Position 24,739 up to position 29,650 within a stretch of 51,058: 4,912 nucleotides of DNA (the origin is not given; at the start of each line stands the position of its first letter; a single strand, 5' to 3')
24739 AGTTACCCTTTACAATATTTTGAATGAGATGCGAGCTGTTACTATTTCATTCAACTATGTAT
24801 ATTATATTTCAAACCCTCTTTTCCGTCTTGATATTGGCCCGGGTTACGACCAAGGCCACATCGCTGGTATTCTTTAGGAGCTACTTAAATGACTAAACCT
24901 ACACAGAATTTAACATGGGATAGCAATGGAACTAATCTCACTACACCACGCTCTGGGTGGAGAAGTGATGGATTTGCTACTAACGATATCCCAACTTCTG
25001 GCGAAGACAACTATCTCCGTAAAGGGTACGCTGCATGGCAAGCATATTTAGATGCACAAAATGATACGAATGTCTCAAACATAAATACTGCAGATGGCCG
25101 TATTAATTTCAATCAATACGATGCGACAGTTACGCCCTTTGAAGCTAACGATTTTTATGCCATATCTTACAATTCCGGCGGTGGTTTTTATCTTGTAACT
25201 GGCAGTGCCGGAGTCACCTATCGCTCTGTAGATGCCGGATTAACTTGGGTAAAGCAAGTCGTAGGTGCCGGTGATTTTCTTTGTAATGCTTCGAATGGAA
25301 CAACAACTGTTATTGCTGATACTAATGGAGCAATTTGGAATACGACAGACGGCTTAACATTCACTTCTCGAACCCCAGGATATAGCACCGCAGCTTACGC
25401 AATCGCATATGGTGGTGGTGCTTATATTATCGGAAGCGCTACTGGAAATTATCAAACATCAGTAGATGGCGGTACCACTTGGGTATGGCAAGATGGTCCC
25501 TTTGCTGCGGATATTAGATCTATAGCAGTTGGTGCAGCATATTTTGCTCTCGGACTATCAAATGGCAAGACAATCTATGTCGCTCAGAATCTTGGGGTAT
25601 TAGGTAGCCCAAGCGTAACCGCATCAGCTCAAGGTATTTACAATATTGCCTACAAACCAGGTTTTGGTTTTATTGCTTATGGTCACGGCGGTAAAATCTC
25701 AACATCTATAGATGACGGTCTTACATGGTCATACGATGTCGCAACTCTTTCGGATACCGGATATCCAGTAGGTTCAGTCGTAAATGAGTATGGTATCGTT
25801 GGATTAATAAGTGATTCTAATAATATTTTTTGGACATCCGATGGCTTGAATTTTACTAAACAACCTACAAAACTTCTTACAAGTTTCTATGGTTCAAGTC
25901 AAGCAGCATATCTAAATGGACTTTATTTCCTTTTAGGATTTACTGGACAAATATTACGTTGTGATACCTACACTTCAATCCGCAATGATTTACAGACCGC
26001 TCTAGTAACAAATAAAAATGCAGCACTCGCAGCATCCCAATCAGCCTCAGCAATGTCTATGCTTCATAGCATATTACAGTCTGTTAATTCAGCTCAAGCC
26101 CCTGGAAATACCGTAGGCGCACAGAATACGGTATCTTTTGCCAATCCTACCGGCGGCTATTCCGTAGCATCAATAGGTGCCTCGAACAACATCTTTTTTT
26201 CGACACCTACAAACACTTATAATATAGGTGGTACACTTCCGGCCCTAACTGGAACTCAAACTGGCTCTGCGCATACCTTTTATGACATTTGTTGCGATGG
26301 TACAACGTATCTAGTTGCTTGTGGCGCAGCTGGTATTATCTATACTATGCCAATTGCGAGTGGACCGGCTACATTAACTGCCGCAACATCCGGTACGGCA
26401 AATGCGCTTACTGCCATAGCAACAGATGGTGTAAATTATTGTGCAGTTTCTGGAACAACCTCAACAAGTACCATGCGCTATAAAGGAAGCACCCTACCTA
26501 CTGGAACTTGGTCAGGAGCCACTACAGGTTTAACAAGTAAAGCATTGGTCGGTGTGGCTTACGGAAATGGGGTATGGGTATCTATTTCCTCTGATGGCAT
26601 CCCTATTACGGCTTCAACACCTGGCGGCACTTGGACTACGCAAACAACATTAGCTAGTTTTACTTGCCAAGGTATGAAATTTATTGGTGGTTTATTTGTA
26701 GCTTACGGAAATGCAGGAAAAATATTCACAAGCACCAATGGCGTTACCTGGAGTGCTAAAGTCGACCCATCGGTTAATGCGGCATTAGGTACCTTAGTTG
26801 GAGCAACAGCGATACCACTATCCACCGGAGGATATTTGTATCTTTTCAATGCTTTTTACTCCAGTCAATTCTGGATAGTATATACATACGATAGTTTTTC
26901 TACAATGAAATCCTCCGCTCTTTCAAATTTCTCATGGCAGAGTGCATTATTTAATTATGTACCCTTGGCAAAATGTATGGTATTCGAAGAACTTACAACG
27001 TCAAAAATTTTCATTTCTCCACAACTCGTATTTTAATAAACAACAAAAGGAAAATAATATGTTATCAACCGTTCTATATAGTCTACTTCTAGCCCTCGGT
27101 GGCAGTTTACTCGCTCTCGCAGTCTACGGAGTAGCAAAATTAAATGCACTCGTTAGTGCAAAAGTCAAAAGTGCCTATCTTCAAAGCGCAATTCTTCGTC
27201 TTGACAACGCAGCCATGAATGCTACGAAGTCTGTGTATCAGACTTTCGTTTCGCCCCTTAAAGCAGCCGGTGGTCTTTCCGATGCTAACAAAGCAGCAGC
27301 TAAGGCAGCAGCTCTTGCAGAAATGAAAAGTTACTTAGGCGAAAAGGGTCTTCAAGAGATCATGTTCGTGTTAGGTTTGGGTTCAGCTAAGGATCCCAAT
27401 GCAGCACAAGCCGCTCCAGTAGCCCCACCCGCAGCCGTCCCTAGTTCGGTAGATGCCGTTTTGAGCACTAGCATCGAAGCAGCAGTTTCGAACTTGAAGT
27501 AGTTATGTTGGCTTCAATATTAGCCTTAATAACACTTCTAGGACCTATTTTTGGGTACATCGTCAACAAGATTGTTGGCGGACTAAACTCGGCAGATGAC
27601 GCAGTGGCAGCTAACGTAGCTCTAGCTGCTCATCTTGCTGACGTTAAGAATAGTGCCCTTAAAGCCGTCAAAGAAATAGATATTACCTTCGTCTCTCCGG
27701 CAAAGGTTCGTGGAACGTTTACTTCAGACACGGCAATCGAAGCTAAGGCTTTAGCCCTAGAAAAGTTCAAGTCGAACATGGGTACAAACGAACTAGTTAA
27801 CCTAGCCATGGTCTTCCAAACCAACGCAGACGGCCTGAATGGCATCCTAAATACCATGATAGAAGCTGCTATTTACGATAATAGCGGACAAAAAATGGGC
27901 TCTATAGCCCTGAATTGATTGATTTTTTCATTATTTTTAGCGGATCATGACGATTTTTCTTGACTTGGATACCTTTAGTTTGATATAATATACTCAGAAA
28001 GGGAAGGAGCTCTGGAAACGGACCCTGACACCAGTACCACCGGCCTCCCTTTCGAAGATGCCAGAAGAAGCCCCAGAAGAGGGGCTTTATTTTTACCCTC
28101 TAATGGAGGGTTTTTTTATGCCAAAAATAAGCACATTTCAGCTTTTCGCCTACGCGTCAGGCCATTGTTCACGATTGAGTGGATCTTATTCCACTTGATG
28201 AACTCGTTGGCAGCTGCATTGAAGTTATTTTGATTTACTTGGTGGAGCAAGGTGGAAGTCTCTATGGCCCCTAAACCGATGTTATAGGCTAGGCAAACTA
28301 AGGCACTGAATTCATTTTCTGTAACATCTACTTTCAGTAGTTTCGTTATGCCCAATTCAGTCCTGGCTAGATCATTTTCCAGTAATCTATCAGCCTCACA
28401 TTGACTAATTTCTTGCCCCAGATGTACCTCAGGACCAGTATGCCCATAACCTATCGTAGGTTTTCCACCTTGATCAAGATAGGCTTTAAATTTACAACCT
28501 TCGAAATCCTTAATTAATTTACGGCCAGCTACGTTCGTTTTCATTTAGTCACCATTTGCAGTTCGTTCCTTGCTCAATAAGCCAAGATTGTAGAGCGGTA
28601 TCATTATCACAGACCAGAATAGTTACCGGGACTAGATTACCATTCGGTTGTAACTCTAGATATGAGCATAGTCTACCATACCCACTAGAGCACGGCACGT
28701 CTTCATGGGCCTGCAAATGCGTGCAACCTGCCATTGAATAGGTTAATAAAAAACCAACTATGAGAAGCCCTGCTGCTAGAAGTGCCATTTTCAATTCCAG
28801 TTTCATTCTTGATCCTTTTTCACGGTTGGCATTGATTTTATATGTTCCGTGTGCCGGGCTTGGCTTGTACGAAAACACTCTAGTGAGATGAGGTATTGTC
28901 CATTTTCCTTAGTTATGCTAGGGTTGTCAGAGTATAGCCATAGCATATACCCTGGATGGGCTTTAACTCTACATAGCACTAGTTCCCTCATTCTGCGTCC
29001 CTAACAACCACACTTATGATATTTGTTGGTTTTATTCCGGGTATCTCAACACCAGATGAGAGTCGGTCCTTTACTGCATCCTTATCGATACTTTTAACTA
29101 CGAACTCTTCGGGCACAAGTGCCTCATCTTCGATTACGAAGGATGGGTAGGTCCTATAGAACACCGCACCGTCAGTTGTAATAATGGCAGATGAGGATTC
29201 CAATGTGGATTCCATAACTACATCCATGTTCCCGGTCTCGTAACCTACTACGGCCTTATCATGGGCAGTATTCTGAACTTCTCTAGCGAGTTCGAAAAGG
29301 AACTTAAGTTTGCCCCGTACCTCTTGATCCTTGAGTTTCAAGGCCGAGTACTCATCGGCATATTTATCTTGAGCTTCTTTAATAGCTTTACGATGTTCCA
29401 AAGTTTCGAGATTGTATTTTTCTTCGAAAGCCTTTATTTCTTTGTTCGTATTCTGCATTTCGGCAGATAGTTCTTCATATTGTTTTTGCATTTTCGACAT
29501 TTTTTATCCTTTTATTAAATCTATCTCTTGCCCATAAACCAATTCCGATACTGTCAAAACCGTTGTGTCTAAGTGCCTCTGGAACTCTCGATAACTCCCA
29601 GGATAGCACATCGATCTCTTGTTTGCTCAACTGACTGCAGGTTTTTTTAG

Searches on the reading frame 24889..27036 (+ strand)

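Call 52: search_protein_families(library=pfam, proteins=[window:24889-27036:+], max_evalue=0.001)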
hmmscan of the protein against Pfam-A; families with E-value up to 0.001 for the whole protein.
window:24889-27036:+ (715 aa): 1 family
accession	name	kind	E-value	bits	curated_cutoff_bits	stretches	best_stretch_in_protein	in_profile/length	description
PF14870.12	PSII_BNR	-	8.4e-05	22.4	27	1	64-285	40-271/303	Photosynthesis system II assembly factor YCF48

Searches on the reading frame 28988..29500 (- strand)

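Call 113: search_protein_families(library=pfam, proteins=[window:28988-29500:-], max_evalue=0.01)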
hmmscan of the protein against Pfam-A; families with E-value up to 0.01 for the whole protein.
window:28988-29500:- (170 aa): 2 families
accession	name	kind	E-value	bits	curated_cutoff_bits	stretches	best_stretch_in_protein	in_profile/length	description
PF05565.16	Sipho_Gp157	-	6.7e-06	26.6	28.6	1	4-157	5-152/162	Siphovirus Gp157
PF06896.17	Phage_TAC_3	-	0.0087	17.2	22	0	9-73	9-73/117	Phage tail assembly chaperone proteins, TAC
